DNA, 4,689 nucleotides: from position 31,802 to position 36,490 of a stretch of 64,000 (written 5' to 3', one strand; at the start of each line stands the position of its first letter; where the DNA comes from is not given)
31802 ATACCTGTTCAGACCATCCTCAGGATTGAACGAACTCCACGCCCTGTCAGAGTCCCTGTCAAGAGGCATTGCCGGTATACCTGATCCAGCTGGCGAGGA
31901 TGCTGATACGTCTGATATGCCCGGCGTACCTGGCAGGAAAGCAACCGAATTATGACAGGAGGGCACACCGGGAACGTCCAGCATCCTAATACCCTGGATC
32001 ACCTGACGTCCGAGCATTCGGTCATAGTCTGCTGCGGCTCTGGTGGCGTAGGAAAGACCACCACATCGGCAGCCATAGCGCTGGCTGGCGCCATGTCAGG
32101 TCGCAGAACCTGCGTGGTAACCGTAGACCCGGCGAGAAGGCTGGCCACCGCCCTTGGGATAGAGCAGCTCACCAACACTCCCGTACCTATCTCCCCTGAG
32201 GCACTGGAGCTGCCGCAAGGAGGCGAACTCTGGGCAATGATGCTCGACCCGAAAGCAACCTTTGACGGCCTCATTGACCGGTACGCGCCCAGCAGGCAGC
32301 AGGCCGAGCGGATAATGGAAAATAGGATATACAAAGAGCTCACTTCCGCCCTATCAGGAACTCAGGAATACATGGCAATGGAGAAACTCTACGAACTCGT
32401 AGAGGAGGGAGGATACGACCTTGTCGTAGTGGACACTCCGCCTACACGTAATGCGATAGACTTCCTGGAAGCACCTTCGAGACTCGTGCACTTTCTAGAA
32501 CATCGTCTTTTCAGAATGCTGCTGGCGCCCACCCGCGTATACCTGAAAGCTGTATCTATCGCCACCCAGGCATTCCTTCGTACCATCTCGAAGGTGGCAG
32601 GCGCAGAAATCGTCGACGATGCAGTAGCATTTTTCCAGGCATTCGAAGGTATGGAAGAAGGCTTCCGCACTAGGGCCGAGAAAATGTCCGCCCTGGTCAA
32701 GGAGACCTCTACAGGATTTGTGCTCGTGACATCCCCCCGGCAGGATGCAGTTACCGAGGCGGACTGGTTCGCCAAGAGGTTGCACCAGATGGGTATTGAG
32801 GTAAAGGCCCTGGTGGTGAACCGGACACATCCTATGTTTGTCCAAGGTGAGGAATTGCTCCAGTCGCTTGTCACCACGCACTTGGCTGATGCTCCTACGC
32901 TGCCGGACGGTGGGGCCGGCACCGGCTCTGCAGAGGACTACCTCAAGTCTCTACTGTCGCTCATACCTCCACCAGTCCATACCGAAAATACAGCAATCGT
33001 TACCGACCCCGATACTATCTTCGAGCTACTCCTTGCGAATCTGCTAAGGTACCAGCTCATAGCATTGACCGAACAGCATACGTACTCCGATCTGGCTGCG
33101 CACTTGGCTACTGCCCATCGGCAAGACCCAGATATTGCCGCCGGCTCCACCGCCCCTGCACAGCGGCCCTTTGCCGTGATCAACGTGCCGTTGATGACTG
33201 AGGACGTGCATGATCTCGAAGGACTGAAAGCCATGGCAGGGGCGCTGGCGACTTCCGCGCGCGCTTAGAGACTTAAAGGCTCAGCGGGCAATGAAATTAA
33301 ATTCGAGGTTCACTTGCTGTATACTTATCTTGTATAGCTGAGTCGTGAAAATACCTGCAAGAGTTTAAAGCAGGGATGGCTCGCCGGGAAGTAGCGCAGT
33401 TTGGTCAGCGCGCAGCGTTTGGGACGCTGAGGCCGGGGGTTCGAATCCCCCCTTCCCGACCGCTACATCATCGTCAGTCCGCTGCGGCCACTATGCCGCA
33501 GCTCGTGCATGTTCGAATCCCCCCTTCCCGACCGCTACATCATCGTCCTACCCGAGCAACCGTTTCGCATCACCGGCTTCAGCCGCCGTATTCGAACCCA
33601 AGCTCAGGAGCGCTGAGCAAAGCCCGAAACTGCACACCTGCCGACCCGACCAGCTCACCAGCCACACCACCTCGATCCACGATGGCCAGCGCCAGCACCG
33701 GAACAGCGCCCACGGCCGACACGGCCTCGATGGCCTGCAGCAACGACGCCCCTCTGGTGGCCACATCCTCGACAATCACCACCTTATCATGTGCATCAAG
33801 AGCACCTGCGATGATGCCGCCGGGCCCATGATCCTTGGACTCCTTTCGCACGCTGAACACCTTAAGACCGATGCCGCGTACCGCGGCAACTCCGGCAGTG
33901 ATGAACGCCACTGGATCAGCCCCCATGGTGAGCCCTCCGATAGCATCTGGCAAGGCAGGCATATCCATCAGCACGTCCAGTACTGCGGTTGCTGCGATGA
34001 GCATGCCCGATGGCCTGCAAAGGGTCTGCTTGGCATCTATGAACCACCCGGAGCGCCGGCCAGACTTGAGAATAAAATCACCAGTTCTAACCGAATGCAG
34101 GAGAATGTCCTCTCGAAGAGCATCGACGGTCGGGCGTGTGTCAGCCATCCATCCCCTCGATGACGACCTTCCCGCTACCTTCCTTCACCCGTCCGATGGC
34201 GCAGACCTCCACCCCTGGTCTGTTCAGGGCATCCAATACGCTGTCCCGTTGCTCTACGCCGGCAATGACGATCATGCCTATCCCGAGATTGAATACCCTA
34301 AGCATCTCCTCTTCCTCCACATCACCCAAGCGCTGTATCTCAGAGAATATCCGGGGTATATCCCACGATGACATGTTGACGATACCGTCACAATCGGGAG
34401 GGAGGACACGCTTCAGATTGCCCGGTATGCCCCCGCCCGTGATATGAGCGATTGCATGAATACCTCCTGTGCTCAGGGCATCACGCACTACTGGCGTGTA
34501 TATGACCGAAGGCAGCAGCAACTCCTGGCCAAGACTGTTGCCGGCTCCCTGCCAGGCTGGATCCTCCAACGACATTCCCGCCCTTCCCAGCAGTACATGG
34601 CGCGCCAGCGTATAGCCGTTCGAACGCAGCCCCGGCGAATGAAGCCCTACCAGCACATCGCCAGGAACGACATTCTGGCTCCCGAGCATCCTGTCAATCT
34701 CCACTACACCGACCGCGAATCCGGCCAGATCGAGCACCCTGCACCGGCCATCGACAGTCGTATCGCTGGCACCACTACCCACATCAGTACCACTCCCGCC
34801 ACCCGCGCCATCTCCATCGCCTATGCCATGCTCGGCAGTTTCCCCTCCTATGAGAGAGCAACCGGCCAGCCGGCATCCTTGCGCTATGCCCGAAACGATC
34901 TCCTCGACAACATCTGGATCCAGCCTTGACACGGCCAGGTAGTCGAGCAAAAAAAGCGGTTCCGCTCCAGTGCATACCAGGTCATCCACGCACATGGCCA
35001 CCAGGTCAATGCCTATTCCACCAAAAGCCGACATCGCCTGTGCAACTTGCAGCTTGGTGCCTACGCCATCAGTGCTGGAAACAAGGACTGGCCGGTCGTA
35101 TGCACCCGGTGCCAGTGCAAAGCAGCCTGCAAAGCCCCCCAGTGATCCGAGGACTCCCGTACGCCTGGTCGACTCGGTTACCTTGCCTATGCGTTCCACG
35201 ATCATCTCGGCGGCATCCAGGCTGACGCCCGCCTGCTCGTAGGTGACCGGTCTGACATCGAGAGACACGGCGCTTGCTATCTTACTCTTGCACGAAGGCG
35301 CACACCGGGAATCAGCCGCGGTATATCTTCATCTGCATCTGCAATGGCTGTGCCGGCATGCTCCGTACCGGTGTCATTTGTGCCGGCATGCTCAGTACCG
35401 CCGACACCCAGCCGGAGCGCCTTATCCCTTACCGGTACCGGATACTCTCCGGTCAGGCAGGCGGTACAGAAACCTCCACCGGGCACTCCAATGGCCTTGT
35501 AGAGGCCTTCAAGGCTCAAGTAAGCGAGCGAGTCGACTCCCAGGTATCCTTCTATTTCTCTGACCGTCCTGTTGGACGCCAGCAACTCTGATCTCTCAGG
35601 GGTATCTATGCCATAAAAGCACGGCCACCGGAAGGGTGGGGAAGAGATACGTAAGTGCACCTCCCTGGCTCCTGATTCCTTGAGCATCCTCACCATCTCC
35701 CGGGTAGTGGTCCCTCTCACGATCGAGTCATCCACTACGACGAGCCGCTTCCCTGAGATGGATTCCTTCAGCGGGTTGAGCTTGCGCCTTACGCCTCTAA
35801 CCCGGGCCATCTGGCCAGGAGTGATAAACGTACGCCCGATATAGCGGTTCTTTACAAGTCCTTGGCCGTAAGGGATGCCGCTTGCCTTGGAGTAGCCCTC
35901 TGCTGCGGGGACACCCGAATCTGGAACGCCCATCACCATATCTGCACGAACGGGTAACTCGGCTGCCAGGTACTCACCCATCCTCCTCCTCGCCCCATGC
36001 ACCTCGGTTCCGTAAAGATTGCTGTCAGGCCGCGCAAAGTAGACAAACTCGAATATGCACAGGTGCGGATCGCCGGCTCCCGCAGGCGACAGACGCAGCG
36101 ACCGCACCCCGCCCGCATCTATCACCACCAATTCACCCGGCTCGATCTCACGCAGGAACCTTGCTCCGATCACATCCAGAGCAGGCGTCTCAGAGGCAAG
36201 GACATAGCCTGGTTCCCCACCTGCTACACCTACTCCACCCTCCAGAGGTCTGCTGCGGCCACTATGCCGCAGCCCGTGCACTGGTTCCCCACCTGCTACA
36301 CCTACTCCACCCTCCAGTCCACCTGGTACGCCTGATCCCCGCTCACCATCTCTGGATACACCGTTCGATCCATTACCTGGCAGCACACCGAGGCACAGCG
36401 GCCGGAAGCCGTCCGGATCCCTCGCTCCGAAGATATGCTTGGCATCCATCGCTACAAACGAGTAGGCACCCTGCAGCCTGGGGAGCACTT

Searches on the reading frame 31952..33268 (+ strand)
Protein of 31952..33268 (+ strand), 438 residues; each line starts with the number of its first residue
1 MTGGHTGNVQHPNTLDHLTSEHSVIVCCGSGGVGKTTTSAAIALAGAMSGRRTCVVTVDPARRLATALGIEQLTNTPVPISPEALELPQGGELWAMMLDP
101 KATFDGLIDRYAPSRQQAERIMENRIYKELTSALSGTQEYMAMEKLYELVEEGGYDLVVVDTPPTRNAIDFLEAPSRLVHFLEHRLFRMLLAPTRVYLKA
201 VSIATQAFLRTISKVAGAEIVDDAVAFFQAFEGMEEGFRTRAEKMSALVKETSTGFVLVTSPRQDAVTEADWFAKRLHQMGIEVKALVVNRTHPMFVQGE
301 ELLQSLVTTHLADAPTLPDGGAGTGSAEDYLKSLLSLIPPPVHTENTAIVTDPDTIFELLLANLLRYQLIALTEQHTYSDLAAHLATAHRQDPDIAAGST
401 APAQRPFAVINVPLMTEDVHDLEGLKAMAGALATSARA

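Call 41: find_homologous_proteins(query=window:31952-33268:+, max_evalue=1e-60)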
Query window:31952-33268:+ (438 aa): 7845 proteins with E <= 1e-60 among 8000 candidates; the best 120 are listed.
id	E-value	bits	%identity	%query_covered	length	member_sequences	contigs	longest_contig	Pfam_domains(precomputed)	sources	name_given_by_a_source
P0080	1.1e-285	965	100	100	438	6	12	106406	PF10609.16,PF01656.30,PF13614.13,PF02374.22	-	-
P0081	5.0e-218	742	81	97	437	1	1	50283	PF10609.16,PF01656.30,PF13614.13,PF02374.22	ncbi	ncbi:MAG: ArsA family ATPase [Acidimicrobiales bacterium]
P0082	7.5e-209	712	77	99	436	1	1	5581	PF10609.16,PF01656.30,PF13614.13,PF02374.22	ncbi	-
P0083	7.7e-159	547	59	98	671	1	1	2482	PF10609.16,PF01656.30,PF13614.13,PF02374.22,PF00448.29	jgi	jgi:anion-transporting ArsA/GET3 family ATPase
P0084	8.2e-134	465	55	97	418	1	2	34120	PF10609.16,PF01656.30,PF13614.13,PF02374.22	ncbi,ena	-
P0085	1.7e-125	437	54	98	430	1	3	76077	PF10609.16,PF01656.30,PF13614.13,PF02374.22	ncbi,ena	-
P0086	9.1e-125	435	53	97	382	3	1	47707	PF10609.16,PF01656.30,PF13614.13,PF02374.22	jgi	-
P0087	1.7e-124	434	53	95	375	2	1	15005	PF10609.16,PF01695.24,PF01656.30,PF13614.13,PF02374.22,PF13481.13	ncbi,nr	ncbi:MAG TPA: ArsA-related P-loop ATPase [Acidimicrobiales bacterium]|nr:ArsA-related P-loop ATPase 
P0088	1.5e-123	431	50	96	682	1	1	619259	PF00142.25,PF06745.20,PF10609.16,PF13604.13,PF13245.13,PF02374.22,PF00448.29,PF13191.13,PF01695.24,PF01656.30,PF13614.13,PF13481.13,PF20720.4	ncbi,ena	-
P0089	6.8e-123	429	53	95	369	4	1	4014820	PF10609.16,PF01656.30,PF13614.13,PF02374.22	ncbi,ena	-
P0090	7.1e-123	429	54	94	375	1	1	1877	PF10609.16,PF01656.30,PF13614.13,PF02374.22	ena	-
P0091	1.5e-122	428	53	95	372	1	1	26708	PF10609.16,PF01656.30,PF13614.13,PF02374.22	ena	-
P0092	1.8e-122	427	52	98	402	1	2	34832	PF10609.16,PF01656.30,PF13614.13,PF02374.22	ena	-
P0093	3.1e-122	427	53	95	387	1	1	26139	PF10609.16,PF01656.30,PF13614.13,PF02374.22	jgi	jgi:anion-transporting ArsA/GET3 family ATPase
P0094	8.4e-122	425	54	95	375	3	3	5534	PF10609.16,PF01656.30,PF13614.13,PF02374.22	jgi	jgi:anion-transporting ArsA/GET3 family ATPase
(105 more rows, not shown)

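Call 42: find_encoding_contigs(protein=P0081, flank=10000, max_places=3)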
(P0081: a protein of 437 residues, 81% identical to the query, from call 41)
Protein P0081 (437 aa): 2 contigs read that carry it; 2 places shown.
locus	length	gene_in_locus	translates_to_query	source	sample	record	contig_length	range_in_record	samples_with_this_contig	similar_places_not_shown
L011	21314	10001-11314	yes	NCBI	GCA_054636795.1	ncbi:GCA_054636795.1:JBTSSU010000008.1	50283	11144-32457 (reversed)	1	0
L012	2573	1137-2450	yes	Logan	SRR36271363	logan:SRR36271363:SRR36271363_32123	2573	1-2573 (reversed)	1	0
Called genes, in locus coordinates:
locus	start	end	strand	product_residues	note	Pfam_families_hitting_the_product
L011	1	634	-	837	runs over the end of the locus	PF00580:UvrD-helicase (faint), PF13245:AAA_19 (faint)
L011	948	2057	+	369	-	PF01208:URO-D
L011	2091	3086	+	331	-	PF00762:Ferrochelatase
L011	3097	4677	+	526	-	PF01266:DAO (faint), PF01593:Amino_oxidase, PF13450:NAD_binding_8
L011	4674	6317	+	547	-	PF20154:LNT_N, PF00795:CN_hydrolase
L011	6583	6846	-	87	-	PF02467:Whib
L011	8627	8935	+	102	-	PF07282:Cas12f1-like_TNB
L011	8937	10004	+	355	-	PF01656:CbiA, PF02374:ArsA_ATPase, PF10609:ParA (weak)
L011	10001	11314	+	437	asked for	PF01656:CbiA, PF02374:ArsA_ATPase, PF10609:ParA (faint), PF13614:AAA_31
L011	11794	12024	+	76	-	PF13191:AAA_16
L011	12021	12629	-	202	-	-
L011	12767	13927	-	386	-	PF00586:AIRS, PF02769:AIRS_C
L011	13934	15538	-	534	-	PF13230:GATase_4 (weak), PF13522:GATase_6, PF13537:GATase_7 (weak), PF00156:Pribosyltran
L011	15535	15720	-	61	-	-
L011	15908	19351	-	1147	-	PF09924:LPG_synthase_C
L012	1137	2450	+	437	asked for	PF01656:CbiA, PF02374:ArsA_ATPase, PF10609:ParA (faint), PF13614:AAA_31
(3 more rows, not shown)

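Call 43: find_encoding_contigs(protein=P0080, flank=10000, max_places=10)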
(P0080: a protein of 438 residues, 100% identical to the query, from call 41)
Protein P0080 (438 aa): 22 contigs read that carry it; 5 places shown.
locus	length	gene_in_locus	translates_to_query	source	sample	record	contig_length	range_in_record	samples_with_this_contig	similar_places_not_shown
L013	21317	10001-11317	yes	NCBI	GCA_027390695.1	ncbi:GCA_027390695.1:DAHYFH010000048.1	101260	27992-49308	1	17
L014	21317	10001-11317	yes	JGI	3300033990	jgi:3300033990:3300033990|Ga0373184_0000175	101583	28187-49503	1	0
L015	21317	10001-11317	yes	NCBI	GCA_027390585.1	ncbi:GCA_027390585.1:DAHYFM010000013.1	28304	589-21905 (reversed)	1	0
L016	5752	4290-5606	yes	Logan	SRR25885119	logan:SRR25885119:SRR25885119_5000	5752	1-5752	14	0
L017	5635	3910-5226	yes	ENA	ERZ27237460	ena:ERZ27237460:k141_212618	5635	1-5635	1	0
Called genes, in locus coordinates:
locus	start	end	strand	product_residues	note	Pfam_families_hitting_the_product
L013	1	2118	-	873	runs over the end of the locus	-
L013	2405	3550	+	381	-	PF01208:URO-D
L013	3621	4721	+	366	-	PF00762:Ferrochelatase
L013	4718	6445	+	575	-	PF01266:DAO (faint), PF01593:Amino_oxidase, PF13450:NAD_binding_8, PF01593:Amino_oxidase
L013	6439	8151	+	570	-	PF20154:LNT_N, PF00795:CN_hydrolase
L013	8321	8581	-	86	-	PF02467:Whib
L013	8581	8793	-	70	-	-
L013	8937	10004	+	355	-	PF01656:CbiA, PF02374:ArsA_ATPase, PF10609:ParA (weak), PF13614:AAA_31 (weak)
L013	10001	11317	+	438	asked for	PF01656:CbiA, PF02374:ArsA_ATPase, PF10609:ParA (faint), PF13614:AAA_31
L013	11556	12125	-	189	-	-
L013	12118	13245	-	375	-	PF00586:AIRS, PF02769:AIRS_C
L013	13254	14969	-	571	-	PF13230:GATase_4 (weak), PF13522:GATase_6, PF13537:GATase_7 (weak), PF00156:Pribosyltran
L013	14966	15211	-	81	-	-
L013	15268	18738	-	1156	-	-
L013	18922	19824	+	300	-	PF02737:3HCDH_N, PF03446:NAD_binding_2 (weak), PF03807:F420_oxidored (weak), PF03435:Sacchrp_dh_NADP (faint), PF00725:3HCDH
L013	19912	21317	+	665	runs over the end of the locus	PF01642:MM_CoA_mutase, PF02310:B12-binding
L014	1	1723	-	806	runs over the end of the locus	-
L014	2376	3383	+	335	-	PF01208:URO-D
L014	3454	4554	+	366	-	PF00762:Ferrochelatase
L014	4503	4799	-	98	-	-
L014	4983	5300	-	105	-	-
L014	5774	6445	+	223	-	PF01593:Amino_oxidase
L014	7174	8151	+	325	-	PF00795:CN_hydrolase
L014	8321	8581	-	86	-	PF02467:Whib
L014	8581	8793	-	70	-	-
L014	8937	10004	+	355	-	PF01656:CbiA, PF02374:ArsA_ATPase, PF10609:ParA (weak), PF13614:AAA_31 (weak)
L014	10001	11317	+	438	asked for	PF01656:CbiA, PF02374:ArsA_ATPase, PF10609:ParA (faint), PF13614:AAA_31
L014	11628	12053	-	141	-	-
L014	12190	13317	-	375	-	PF00586:AIRS, PF02769:AIRS_C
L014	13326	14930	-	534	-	PF13230:GATase_4 (weak), PF13522:GATase_6, PF13537:GATase_7 (weak), PF00156:Pribosyltran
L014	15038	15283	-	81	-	-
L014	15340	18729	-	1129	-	-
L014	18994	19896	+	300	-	PF02737:3HCDH_N, PF03446:NAD_binding_2 (weak), PF03807:F420_oxidored (weak), PF03435:Sacchrp_dh_NADP (faint), PF00725:3HCDH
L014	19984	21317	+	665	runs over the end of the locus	PF01642:MM_CoA_mutase, PF02310:B12-binding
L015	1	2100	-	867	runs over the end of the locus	-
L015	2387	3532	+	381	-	PF01208:URO-D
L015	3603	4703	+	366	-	PF00762:Ferrochelatase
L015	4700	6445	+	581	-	-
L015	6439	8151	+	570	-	PF20154:LNT_N, PF00795:CN_hydrolase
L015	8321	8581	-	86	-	PF02467:Whib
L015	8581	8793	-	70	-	-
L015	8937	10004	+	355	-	PF01656:CbiA, PF02374:ArsA_ATPase, PF10609:ParA (weak), PF13614:AAA_31 (weak)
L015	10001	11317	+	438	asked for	PF01656:CbiA, PF02374:ArsA_ATPase, PF10609:ParA (faint), PF13614:AAA_31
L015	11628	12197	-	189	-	-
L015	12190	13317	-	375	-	PF00586:AIRS, PF02769:AIRS_C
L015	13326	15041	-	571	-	PF13230:GATase_4 (weak), PF13522:GATase_6, PF13537:GATase_7 (weak), PF00156:Pribosyltran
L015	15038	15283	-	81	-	-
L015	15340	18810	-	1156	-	-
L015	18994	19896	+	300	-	PF02737:3HCDH_N, PF03446:NAD_binding_2 (weak), PF03807:F420_oxidored (weak), PF03435:Sacchrp_dh_NADP (faint), PF00725:3HCDH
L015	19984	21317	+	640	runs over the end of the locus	?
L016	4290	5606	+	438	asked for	PF01656:CbiA, PF02374:ArsA_ATPase, PF10609:ParA (faint), PF13614:AAA_31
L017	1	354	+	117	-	?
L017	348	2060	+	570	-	PF20154:LNT_N, PF00795:CN_hydrolase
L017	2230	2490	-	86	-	PF02467:Whib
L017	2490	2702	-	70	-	-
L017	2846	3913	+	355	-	PF01656:CbiA, PF02374:ArsA_ATPase, PF10609:ParA (weak), PF13614:AAA_31 (weak)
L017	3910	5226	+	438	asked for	PF01656:CbiA, PF02374:ArsA_ATPase, PF10609:ParA (faint), PF13614:AAA_31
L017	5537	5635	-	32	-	?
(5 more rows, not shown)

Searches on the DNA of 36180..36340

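Call 85: search_rna_families(source=window, start=36180, end=36340, threshold=evalue, max_evalue=10)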
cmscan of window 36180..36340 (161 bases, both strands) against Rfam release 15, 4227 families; matches with E-value up to 10: 8.
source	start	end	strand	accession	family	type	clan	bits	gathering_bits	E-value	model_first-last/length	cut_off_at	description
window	36250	36275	+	RF02468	Ms_IGR-4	Gene; sRNA;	-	14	55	5.3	1-38/38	no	Mycobacterium sRNA Ms_IGR-4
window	36249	36273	-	RF03767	mir-3432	Gene; miRNA;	-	13.3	80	5.5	1-78/78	no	mir-3432 microRNA precursor family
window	36248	36275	+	RF01330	CRISPR-DR16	Gene; CRISPR;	-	12.3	35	4.6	1-37/37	no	CRISPR RNA direct repeat element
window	36180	36244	-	RF01234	SNORA47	Gene; snRNA; snoRNA; HACA-box;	-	11.4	45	2.8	1-41/138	3'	Small nucleolar RNA SNORA47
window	36221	36263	-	RF02161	PART1_3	Gene; lncRNA;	-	11.3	40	1.7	89-131/131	no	Prostate androgen-regulated transcript 1 conserved region 3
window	36180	36301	-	RF04203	MIR1144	Gene; miRNA;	-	10.9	90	8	1-144/197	3'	MIR1144 microRNA precursor family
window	36180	36322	-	RF01946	KCNQ1OT1_1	Gene; lncRNA;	-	9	70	0.11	1-176/464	3'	KCNQ1 overlapping transcript 1 conserved region 1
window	36246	36340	+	RF02042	HOTTIP_3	Gene; lncRNA;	-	5.4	50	2.1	142-242/353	3'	HOXA transcript at the distal tip, conserved region 3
